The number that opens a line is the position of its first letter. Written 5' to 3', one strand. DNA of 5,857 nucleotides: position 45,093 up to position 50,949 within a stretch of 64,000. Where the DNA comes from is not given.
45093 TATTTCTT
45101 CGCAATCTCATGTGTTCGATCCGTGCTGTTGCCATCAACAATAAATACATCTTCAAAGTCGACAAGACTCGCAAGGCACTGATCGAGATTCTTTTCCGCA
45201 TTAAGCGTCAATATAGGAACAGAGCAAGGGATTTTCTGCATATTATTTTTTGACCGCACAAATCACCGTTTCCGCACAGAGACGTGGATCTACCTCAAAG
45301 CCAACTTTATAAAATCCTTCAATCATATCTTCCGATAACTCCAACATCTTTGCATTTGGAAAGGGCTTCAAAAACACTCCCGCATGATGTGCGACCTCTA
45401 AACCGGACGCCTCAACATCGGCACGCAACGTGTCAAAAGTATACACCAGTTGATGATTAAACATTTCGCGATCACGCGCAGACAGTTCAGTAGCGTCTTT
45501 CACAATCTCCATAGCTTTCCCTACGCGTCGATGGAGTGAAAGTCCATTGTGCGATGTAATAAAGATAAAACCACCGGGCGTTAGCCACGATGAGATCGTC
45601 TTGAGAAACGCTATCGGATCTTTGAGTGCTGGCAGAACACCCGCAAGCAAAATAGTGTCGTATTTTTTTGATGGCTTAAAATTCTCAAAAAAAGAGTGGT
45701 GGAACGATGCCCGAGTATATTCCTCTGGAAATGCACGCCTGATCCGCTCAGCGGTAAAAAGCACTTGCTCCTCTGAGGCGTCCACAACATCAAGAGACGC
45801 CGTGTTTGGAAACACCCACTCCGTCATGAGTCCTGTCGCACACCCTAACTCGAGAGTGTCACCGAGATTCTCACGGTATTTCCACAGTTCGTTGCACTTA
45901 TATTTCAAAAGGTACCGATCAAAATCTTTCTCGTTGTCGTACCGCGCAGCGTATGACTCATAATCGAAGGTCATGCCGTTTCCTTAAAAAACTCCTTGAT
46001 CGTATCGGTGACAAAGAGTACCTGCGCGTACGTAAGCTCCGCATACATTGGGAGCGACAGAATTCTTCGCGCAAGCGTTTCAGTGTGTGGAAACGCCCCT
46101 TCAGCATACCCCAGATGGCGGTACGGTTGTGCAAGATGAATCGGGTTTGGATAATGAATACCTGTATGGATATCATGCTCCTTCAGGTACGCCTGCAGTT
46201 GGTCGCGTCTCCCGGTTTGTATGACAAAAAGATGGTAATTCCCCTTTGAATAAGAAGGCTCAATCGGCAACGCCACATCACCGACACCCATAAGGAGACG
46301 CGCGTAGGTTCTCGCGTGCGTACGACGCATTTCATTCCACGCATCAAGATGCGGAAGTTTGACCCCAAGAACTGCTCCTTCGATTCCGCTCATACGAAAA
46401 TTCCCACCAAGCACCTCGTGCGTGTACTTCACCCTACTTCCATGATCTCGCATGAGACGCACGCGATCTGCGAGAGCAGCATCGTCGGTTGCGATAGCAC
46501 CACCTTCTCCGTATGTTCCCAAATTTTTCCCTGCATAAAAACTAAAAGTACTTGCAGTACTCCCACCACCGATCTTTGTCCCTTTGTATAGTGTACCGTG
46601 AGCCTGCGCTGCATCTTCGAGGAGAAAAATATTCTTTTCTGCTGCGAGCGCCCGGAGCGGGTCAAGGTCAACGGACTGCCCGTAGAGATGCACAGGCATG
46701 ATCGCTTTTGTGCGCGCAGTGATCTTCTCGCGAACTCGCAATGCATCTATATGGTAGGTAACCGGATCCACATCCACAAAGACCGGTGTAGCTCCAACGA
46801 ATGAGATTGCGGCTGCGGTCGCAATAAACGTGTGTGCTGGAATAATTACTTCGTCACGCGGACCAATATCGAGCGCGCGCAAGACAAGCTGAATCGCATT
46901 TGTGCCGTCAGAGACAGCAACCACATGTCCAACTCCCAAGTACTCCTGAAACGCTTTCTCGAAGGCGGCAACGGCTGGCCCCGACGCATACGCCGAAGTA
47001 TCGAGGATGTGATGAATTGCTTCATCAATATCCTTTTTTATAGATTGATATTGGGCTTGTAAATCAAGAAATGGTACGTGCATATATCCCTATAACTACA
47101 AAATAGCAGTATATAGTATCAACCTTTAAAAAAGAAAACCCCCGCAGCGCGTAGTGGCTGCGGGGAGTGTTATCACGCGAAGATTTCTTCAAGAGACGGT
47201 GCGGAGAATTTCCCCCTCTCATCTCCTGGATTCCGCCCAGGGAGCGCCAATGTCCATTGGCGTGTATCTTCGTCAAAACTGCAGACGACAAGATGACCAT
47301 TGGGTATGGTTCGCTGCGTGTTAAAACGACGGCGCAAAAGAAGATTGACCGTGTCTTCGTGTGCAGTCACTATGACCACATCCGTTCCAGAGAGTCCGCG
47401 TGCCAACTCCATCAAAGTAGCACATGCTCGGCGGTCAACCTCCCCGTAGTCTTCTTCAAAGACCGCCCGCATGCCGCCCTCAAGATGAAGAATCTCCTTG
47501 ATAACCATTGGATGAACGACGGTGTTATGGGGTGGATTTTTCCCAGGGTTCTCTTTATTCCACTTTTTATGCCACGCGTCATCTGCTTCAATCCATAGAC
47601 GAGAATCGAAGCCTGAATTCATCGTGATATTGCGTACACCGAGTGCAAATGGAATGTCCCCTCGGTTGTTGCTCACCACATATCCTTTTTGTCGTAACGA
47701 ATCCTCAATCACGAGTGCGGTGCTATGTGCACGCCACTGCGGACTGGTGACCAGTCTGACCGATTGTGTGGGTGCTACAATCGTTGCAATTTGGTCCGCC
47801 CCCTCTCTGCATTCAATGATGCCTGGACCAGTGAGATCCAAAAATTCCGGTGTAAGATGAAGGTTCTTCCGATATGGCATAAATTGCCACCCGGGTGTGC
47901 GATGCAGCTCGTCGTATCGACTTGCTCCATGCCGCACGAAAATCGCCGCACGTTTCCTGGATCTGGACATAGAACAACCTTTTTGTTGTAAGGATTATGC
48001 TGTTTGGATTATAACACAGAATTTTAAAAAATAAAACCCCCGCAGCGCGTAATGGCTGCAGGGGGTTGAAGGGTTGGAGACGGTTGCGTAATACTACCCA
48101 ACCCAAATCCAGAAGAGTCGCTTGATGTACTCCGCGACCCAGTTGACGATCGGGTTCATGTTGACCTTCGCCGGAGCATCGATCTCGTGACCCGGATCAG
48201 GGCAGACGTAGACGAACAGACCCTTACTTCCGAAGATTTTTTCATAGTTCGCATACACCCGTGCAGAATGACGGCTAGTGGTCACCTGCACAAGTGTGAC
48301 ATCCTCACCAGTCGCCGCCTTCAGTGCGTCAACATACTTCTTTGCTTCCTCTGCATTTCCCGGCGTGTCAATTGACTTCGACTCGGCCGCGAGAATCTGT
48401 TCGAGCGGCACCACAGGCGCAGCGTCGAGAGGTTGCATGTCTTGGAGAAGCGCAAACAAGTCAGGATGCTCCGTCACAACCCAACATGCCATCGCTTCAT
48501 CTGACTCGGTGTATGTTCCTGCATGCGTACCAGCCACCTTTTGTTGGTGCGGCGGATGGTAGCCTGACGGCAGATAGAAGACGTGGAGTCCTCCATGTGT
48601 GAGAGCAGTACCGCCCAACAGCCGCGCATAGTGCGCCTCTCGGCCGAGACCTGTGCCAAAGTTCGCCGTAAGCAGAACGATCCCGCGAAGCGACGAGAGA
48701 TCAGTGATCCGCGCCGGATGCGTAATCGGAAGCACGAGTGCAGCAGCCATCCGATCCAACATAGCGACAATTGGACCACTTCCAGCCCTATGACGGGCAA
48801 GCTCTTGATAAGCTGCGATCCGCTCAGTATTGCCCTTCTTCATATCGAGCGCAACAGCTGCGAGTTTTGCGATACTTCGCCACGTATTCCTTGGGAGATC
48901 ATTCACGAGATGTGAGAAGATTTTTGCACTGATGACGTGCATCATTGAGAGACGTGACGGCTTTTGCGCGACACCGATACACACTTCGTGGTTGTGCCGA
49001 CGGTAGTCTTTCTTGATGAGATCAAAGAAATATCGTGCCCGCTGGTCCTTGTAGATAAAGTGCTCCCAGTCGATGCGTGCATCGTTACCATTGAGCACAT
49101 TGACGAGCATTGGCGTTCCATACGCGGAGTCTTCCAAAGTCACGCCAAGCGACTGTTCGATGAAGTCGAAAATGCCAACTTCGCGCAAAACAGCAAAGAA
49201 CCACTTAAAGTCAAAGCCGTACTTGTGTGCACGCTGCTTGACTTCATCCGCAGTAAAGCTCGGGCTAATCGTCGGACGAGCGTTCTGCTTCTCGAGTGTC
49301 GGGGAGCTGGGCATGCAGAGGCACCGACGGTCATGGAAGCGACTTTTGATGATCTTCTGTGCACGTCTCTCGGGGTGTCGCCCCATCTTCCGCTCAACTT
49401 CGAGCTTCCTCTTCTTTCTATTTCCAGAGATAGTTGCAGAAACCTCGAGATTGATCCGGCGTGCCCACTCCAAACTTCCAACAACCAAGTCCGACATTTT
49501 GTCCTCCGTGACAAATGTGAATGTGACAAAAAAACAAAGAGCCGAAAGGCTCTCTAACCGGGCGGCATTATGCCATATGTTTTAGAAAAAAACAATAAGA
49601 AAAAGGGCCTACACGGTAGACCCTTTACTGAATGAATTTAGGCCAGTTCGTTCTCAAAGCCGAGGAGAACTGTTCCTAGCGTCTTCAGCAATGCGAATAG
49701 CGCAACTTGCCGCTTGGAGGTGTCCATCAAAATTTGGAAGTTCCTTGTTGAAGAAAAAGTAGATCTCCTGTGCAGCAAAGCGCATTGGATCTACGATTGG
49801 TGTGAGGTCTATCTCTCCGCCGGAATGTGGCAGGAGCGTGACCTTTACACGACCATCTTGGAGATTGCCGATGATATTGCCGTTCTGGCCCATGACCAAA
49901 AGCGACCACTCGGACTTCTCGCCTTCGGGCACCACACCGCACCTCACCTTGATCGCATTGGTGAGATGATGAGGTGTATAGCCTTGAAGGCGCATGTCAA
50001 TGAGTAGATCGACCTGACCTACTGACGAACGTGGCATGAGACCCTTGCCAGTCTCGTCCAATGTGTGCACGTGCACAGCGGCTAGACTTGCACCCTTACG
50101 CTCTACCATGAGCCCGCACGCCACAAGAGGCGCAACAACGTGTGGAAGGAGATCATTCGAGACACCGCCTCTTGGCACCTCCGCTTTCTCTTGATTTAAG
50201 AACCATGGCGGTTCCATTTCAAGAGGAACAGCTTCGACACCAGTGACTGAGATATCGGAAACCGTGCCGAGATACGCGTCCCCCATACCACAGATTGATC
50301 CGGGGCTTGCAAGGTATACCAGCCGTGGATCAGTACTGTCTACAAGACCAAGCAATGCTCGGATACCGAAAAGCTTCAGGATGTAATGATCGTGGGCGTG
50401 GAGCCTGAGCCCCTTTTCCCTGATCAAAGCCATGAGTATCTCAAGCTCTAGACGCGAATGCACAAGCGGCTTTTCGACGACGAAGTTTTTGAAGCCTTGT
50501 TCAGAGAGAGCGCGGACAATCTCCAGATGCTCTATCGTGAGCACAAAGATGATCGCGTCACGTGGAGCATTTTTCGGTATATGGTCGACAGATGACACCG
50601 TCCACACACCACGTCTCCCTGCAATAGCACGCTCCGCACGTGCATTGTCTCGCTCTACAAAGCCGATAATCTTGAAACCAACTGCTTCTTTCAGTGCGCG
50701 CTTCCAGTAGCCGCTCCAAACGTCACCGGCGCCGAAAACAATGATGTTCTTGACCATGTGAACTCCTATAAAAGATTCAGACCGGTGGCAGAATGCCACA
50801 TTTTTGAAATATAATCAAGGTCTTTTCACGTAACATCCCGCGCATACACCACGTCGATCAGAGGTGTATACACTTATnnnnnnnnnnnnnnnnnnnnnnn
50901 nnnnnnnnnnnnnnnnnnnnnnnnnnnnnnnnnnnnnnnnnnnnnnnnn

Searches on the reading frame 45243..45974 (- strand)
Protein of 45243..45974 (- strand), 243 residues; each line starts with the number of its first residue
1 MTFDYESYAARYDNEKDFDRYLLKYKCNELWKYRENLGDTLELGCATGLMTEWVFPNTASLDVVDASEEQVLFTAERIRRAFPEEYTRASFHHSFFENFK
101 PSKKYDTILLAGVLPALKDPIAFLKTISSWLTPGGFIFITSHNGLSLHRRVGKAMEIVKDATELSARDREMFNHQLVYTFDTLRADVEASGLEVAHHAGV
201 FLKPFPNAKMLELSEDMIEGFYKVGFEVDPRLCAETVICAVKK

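Call 5: search_protein_families(library=pfam, proteins=[window:45243-45974:-], max_evalue=0.001)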
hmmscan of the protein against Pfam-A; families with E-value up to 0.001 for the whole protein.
window:45243-45974:- (243 aa): 6 families
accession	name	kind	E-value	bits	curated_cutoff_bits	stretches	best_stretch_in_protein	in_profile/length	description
PF13489.12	Methyltransf_23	-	3.7e-17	63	27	1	21-196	7-163/164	Methyltransferase domain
PF08242.18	Methyltransf_12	-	4.2e-14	53.5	30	1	41-137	1-98/98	Methyltransferase domain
PF13847.12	Methyltransf_31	-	2.9e-09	37.2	27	1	40-147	7-114/145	Methyltransferase domain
PF13649.12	Methyltransf_25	-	5.6e-09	37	27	1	41-135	2-97/97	Methyltransferase domain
PF05401.17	NodS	-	6.4e-09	36.4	24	1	31-143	38-149/201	Nodulation protein S (NodS)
PF08241.18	Methyltransf_11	-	7e-09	36.6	21.2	1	41-139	1-95/95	Methyltransferase domain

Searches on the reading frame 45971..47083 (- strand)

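Call 5: search_protein_families(library=pfam, proteins=[window:45971-47083:-], max_evalue=0.001)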
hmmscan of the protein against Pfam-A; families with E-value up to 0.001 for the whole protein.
window:45971-47083:- (370 aa): 4 families
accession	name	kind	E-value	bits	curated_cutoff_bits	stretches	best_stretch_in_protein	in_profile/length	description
PF01041.23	DegT_DnrJ_EryC1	-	5.7e-119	398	19.8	1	14-362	2-359/360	DegT/DnrJ/EryC1/StrS aminotransferase family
PF00155.27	Aminotran_1_2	-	1.2e-08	35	19.7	1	16-215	23-248/361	Aminotransferase class I and II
PF01212.27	Beta_elim_lyase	-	2.4e-06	27.5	27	1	27-160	23-171/288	Beta-eliminating lyase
PF00266.25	Aminotran_5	-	0.00028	20.4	21.5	1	37-163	44-181/371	Aminotransferase class-V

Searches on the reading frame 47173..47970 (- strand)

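Call 5: search_protein_families(library=pfam, proteins=[window:47173-47970:-], max_evalue=0.001)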
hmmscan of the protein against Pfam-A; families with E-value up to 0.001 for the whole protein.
window:47173-47970:- (265 aa): 1 family
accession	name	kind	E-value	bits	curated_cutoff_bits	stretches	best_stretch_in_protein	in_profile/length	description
PF00300.27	His_Phos_1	-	2.1e-05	24.7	21.7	0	172-236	116-185/194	Histidine phosphatase superfamily (branch 1)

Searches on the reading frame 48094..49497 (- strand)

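Call 5: search_protein_families(library=pfam, proteins=[window:48094-49497:-], max_evalue=0.001)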
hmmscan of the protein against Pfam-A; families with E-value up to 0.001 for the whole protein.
window:48094-49497:- (467 aa): 0 families

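Call 40: search_protein_families(library=pfam, proteins=[window:48094-49497:-], max_evalue=1)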
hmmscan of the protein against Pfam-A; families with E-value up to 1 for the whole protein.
window:48094-49497:- (467 aa): 2 families
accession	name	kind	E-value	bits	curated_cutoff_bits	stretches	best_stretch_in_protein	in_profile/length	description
PF02698.23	DUF218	-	0.0027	18.1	27.6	1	363-429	56-105/133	DUF218 domain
PF10662.15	PduV-EutP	-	0.29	11.4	21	1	367-408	32-73/143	Ethanolamine utilisation - propanediol utilisation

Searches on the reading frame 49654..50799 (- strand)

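Call 5: search_protein_families(library=pfam, proteins=[window:49654-50799:-], max_evalue=0.001)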
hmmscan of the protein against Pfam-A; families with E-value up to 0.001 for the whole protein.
window:49654-50799:- (381 aa): 1 family
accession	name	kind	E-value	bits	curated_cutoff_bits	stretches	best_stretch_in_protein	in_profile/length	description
PF01408.29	GFO_IDH_MocA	-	1.5e-09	39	24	1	18-134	2-117/120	Oxidoreductase family, NAD-binding Rossmann fold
